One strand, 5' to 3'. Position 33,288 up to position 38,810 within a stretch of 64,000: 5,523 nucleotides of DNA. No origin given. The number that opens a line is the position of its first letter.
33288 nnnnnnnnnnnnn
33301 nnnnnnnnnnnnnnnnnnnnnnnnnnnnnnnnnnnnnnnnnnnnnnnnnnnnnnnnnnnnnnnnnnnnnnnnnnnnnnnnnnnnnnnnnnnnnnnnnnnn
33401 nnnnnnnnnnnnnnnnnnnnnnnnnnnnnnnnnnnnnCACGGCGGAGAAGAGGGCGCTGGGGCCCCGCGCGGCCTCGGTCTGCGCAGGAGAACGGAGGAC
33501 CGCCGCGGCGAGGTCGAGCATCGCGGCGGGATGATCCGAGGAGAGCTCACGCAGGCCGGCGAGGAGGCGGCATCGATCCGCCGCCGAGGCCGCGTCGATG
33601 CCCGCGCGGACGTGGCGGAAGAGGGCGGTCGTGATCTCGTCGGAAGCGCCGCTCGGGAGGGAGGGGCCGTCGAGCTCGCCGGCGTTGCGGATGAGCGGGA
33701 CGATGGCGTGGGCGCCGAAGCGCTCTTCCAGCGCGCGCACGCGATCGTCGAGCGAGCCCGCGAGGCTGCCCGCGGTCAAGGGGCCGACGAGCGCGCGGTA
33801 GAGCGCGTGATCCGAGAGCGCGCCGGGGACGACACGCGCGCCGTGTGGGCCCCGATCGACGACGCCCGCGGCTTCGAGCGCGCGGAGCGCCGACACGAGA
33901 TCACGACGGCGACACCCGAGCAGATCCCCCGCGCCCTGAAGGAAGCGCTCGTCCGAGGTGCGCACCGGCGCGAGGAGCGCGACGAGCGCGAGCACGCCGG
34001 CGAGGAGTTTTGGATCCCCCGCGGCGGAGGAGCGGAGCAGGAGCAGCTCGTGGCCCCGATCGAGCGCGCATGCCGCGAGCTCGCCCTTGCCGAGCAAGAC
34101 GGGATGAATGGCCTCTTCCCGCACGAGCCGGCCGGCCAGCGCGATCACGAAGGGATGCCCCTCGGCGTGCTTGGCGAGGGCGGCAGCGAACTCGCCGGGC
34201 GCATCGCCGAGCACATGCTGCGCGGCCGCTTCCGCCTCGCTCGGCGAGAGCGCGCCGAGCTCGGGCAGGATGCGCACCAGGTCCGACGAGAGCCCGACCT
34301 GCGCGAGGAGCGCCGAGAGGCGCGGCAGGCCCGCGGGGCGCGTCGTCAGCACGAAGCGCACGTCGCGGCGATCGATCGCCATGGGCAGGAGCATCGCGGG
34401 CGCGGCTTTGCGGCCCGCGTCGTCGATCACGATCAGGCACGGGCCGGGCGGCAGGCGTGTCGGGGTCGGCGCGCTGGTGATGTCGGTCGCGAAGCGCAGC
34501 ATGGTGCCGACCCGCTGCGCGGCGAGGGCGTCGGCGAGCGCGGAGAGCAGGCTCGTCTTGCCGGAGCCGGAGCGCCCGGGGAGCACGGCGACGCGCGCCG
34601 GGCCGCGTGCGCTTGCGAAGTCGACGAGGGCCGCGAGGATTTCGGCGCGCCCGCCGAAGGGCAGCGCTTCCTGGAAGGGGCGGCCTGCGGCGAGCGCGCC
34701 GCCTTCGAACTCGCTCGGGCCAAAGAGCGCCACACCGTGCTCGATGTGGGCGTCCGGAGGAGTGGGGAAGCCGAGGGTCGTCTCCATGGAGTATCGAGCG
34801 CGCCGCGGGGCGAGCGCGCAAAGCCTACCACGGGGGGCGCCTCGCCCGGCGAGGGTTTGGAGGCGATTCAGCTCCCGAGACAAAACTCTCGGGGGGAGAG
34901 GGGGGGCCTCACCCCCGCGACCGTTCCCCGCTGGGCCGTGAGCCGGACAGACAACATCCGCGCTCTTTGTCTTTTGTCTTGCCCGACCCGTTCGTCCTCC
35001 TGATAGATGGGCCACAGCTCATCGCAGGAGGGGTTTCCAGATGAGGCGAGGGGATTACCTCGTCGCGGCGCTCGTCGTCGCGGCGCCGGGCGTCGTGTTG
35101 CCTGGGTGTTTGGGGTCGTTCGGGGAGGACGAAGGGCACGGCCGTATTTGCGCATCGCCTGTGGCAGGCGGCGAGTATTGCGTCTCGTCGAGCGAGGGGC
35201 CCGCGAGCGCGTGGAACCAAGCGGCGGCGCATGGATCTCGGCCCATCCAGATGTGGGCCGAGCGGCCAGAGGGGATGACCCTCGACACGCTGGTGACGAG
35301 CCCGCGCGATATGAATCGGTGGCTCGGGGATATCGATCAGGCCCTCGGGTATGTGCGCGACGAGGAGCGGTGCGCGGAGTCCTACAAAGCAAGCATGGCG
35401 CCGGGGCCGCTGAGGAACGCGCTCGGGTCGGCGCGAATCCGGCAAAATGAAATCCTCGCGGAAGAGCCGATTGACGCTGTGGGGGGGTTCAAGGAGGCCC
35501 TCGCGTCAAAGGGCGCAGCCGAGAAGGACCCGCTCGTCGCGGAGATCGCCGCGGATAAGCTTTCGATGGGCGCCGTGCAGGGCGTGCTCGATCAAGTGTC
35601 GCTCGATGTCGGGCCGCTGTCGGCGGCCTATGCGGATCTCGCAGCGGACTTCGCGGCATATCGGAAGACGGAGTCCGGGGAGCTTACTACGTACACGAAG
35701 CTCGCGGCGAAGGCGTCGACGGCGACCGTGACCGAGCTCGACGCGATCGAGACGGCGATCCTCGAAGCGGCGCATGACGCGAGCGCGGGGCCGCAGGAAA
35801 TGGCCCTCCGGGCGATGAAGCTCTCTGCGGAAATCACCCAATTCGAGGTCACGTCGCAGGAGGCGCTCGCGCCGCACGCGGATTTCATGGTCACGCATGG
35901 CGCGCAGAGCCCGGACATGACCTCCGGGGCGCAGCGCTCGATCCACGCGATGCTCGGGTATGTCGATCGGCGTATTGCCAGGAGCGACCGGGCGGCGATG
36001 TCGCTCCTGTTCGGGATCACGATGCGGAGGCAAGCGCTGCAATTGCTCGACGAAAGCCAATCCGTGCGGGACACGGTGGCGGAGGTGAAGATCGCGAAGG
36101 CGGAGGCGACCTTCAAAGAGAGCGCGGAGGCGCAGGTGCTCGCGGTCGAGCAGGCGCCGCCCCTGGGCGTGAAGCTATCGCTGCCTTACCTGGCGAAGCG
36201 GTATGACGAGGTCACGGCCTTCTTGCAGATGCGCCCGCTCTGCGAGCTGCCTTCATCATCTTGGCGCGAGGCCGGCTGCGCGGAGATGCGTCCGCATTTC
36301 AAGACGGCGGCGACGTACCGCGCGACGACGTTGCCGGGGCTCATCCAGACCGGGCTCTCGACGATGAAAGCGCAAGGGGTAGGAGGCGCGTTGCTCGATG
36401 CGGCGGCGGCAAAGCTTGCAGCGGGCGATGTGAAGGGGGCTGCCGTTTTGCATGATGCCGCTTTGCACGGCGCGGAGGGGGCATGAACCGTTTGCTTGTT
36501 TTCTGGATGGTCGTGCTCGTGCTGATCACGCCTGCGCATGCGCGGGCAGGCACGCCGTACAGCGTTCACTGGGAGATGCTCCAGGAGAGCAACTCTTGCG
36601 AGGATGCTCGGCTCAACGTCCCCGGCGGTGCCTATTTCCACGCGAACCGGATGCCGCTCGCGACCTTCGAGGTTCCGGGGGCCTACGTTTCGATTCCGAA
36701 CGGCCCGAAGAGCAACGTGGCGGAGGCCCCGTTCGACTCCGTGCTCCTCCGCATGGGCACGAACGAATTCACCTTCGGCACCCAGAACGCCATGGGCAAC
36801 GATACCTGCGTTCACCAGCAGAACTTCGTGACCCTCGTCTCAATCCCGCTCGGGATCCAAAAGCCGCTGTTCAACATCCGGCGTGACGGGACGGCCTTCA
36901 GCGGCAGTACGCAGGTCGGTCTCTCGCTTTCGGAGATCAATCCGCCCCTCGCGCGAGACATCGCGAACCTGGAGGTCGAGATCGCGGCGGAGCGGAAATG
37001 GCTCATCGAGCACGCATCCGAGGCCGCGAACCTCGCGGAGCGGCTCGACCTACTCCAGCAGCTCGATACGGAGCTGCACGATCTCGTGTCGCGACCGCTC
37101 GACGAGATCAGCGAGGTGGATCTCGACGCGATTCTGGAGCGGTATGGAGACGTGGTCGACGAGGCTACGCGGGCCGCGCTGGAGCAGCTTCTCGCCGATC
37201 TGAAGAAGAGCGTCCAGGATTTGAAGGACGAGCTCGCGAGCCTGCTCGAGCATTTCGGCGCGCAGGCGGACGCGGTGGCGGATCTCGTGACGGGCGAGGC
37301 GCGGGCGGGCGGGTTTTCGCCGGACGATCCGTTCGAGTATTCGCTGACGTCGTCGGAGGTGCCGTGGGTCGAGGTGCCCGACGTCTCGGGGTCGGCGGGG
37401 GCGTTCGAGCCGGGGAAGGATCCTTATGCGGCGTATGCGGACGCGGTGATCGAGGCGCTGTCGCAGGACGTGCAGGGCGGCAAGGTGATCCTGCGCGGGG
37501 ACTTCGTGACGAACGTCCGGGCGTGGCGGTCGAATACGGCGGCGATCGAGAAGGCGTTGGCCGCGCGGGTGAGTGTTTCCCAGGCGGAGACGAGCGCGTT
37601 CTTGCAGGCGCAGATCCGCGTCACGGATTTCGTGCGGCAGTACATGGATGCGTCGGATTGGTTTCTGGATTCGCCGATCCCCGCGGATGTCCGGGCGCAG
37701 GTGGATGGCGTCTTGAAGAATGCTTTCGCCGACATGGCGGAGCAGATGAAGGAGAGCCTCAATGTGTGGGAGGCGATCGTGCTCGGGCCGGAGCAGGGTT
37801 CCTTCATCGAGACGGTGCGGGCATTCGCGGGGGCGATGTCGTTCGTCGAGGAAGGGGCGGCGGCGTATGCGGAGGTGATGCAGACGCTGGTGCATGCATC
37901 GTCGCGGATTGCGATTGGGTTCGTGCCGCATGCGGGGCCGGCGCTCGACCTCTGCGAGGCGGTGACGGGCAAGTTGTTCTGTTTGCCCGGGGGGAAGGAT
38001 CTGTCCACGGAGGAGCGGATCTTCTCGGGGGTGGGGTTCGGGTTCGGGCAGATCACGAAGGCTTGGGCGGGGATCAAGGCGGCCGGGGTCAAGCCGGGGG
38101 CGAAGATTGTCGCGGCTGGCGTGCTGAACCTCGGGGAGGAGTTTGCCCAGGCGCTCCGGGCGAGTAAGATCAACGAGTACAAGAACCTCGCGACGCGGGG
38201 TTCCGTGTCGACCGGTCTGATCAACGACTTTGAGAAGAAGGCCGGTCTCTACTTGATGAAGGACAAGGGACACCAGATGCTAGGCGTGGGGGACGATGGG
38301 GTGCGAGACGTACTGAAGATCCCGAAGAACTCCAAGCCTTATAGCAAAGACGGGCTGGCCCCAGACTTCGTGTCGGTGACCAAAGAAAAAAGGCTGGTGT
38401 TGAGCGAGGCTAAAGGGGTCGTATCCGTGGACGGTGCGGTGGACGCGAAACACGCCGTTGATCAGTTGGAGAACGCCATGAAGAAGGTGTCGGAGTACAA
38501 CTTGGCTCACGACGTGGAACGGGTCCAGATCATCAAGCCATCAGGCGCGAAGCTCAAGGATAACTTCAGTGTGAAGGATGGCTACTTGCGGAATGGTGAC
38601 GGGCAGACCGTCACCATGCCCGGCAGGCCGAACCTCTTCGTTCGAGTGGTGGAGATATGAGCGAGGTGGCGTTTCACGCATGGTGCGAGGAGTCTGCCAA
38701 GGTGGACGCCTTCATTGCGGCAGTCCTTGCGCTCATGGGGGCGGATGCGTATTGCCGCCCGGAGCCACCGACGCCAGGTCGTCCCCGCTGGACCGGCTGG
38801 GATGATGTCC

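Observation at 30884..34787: STAND NTPase with helical repeat C-terminus coupled to a tiny two-TM protein: candidate sensor plus membrane effector pair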

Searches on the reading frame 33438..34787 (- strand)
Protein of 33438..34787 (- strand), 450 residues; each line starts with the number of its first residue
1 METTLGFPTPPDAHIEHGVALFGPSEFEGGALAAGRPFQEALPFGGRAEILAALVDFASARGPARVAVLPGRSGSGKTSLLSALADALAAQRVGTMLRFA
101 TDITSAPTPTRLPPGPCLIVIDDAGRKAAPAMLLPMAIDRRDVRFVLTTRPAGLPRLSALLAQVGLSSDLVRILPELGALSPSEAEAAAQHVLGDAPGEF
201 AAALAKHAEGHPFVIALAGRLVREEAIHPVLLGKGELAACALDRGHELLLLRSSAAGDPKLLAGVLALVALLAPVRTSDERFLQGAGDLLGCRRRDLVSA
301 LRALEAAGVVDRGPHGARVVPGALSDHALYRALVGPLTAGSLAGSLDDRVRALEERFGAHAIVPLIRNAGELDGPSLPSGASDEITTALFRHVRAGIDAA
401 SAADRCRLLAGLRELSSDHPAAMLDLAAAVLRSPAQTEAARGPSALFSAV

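Call 70: predict_structure(alignment_id=A5)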
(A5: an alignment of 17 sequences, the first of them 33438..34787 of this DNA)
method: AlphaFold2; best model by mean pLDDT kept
length: 450 residues; sequences in the alignment: 17
mean_pLDDT: 85.0   pTM: 0.85
mean pLDDT of the five models: 85.0, 82.4, 82.3, 82.2, 80.4
residues with pLDDT >= 90: 255; 70-90: 143; 50-70: 24; < 50: 28
segments of 3 or more residues with pLDDT < 50: 1-14, 437-450
pLDDT, mean of each block of 10 residues (from residue 1): 30 60 86 76 77 92 92 91 92 87 68 87 89 89 94 92 91 93 92 86 92 93 88 79 91 84 94 91 93 93 92 87 94 76 85 90 94 93 96 91 87 90 92 57 36
secondary structure, 60 per line:
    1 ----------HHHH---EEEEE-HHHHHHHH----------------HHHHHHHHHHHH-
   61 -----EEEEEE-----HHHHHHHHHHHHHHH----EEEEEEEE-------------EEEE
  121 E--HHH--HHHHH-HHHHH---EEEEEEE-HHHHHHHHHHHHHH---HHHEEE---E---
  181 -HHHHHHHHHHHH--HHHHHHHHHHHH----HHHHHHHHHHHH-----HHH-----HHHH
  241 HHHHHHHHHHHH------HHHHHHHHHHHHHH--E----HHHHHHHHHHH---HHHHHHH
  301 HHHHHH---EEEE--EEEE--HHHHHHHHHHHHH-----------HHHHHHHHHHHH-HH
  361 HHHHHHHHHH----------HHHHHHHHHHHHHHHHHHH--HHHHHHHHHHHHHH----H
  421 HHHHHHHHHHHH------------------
elements in order: H11-14 E18-22 H24-31 H48-59 E66-71 H77-91 E96-103 E117-121 H129-133 H135-139 E143-149 H151-164 E171-173 H182-193 H196-207 H212-223 H237-252 H259-272 H280-290 H294-306 E310-313 E316-319 H322-334 H346-357 H359-370 H381-399 H402-415 H420-432

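Call 74: fold_search(model_id=the predicted structure, library=pdb)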
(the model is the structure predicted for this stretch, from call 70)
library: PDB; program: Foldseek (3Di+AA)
matches with E <= 10: 939; with E <= 0.001: 64
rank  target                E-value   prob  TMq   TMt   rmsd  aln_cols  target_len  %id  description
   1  9jap_A                2.0e-06  1.00  0.30  0.18  18.9       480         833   12  Helical structure of EfAvs5(SIR2-STAND) (released 2025-03-19)
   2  1z6t_B                4.6e-06  1.00  0.43  0.35  10.3       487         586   14  Structure of the apoptotic protease-activating factor 1 bound to ADP (released 2005-04-19)
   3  3shf                  8.2e-06  1.00  0.39  0.19  10.1       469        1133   14  Crystal structure of the R265S mutant of full-length murine Apaf-1 (released 2011-08-24)
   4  1z6t_A                8.6e-06  1.00  0.42  0.35  10.4       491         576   14  Structure of the apoptotic protease-activating factor 1 bound to ADP (released 2005-04-19)
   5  9h2l_A                9.0e-06  1.00  0.30  0.17  12.4       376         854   14  Cryo-EM structure of an octameric G10-resistosome from wheat (released 2025-09-24)
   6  8bob_C                2.1e-05  1.00  0.36  0.39  11.5       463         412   13  Structural basis for negative regulation of the maltose system (released 2023-10-18)
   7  2qen                  2.2e-05  1.00  0.31  0.38  12.5       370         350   15  The walker-type atpase paby2304 of pyrococcus abyssi (released 2008-07-01)
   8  3sfz                  2.5e-05  1.00  0.38  0.18  12.3       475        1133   14  Crystal structure of full-length murine Apaf-1 (released 2011-08-24)
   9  2a5y_B                2.9e-05  1.00  0.33  0.30  13.9       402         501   13  Structure of a CED-4/CED-9 complex (released 2005-10-11)
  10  9dx4_C                5.1e-05  1.00  0.28  0.41  10.9       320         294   20  EcRuvB T102R mutant (released 2026-01-21)
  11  7alv                  7.7e-05  1.00  0.39  0.38  12.4       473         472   12  Crystal Structure of NLRP3 NACHT domain in complex with a potent inhibitor (released 2021-10-20)
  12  3pfi_B                8.0e-05  1.00  0.30  0.45  11.8       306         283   19  2.7 Angstrom resolution crystal structure of a probable holliday junction DNA helicase (ruvB) from Campylobacter jejun (released 2010-11-10)
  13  9ria_C                8.8e-05  1.00  0.31  0.18  12.1       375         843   14  Cryo-EM structure of tomato NRC3-AVRcap1b complex (released 2025-07-23)
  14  7pzc_A                9.6e-05  1.00  0.41  0.21  11.1       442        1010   14  Cryo-EM structure of the NLRP3 decamer bound to the inhibitor CRID3 (released 2022-01-26)
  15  5vy8_A                1.1e-04  1.00  0.35  0.28  13.6       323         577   15  S. cerevisiae Hsp104-ADP complex (released 2017-07-05)
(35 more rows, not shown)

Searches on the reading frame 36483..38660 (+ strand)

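Call 8: search_protein_families(library=pfam, proteins=[window:36483-38660:+], max_evalue=0.001)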
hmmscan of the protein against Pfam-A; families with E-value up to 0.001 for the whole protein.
window:36483-38660:+ (725 aa): 0 families

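Call 31: search_protein_families(library=padloc, proteins=[window:36483-38660:+], max_evalue=0.01)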
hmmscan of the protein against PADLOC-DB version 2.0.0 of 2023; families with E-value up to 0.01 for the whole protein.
window:36483-38660:+ (725 aa): 0 families

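Call 32: search_protein_families(library=pfam, proteins=[window:36483-38660:+], max_evalue=1)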
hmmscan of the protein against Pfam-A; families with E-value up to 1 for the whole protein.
window:36483-38660:+ (725 aa): 6 families
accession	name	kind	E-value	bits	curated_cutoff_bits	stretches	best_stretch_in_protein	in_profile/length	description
PF20882.2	Sos7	-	0.01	16.4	27.3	1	214-267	20-73/75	Kinetochore protein Sos7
PF06046.19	Sec6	-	0.011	14.7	29.7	1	174-247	320-390/537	Exocyst complex component Sec6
PF05008.21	V-SNARE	-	0.034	15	25.9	0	158-201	21-62/92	Vesicle transport v-SNARE protein N-terminus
PF19961.5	EAD8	-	0.36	12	27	0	167-256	19-94/96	Effector-associated domain 8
PF02895.20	H-kinase_dim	-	0.49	11.3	23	0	214-253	11-53/68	Signal transducing histidine kinase, homodimeric domain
PF07200.18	Mod_r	-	0.7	10.3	30.1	0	356-389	97-134/146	Modifier of rudimentary (Mod(r)) protein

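Call 109: search_protein_families(library=ncbifam, proteins=[window:36483-38660:+], max_evalue=0.01)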
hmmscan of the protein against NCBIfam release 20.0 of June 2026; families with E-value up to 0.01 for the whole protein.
window:36483-38660:+ (725 aa): 0 families
